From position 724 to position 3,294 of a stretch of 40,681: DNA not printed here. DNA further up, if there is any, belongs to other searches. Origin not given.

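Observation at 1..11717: PUL-like locus for extracellular PHB / 3HB-oligomer use: a TonB-dependent receptor translationally coupled to a lipoprotein PHB depolymerase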

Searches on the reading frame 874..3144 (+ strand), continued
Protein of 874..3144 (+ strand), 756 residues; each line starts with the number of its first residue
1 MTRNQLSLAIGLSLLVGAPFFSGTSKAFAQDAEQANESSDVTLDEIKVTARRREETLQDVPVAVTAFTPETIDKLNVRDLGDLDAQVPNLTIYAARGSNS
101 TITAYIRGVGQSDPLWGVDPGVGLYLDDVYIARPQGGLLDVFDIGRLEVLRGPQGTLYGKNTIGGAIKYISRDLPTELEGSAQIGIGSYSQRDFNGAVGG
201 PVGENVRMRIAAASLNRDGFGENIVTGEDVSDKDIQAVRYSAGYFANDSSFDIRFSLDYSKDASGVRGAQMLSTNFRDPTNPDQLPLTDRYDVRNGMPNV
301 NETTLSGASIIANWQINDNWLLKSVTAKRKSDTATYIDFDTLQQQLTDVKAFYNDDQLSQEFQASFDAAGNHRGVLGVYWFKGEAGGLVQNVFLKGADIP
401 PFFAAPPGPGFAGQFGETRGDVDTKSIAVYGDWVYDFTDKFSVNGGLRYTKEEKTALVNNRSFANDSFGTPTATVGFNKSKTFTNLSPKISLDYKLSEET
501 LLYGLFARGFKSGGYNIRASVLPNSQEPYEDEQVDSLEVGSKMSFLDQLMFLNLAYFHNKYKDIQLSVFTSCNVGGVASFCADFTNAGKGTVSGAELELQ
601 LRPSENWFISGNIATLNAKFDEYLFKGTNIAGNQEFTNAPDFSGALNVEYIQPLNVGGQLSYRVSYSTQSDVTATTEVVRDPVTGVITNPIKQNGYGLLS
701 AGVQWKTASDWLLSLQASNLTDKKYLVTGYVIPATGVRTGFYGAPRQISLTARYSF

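Call 73: find_encoding_contigs(protein=P0163, flank=10000, max_places=1)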
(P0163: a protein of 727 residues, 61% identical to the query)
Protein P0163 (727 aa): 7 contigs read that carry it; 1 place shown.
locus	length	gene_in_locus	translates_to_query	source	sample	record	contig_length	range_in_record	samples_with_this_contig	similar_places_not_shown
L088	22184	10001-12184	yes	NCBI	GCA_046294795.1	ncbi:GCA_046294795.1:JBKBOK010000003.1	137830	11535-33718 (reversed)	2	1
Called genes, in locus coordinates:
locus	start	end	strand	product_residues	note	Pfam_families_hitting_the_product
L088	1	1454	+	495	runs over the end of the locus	PF08529:NusA_N, PF00575:S1, PF13184:KH_NusA_1st, PF26594:KH_NusA_2nd, PF14520:HHH_5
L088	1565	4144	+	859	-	PF04760:IF2_N (weak), PF08364:IF2_assoc, PF04760:IF2_N, PF00009:GTP_EFTU, PF01926:MMR_HSR1, PF22042:EF-G_D2, PF11987:IF-2, PF03144:GTP_EFTU_D2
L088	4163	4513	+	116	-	PF02033:RBFA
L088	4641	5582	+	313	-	PF01509:TruB_N, PF16198:TruB_C_2, PF09157:TruB-C_2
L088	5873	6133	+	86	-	PF00312:Ribosomal_S15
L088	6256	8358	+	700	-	PF01138:RNase_PH, PF23459:S1_RRP5 (faint), PF03725:RNase_PH_C, PF03726:PNPase, PF01138:RNase_PH, PF00013:KH_1, PF00575:S1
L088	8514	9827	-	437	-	PF02447:GntP_permease (weak), PF03600:CitMHS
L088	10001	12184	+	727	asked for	PF07715:Plug, PF00593:TonB_dep_Rec_b-barrel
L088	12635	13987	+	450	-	PF00078:RVT_1, PF08388:GIIM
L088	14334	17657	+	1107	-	PF00989:PAS (faint), PF08448:PAS_4, PF12860:PAS_7, PF13188:PAS_8 (weak), PF00512:HisKA, PF02518:HATPase_c, PF00072:Response_reg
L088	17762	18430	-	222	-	PF00072:Response_reg, PF08281:Sigma70_r4_2 (weak), PF00196:GerE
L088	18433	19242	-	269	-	PF00106:adh_short, PF08659:KR (weak), PF13561:adh_short_C2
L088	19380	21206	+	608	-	PF10605:3HBOH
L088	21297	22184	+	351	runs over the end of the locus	PF09712:PHA_synth_III_E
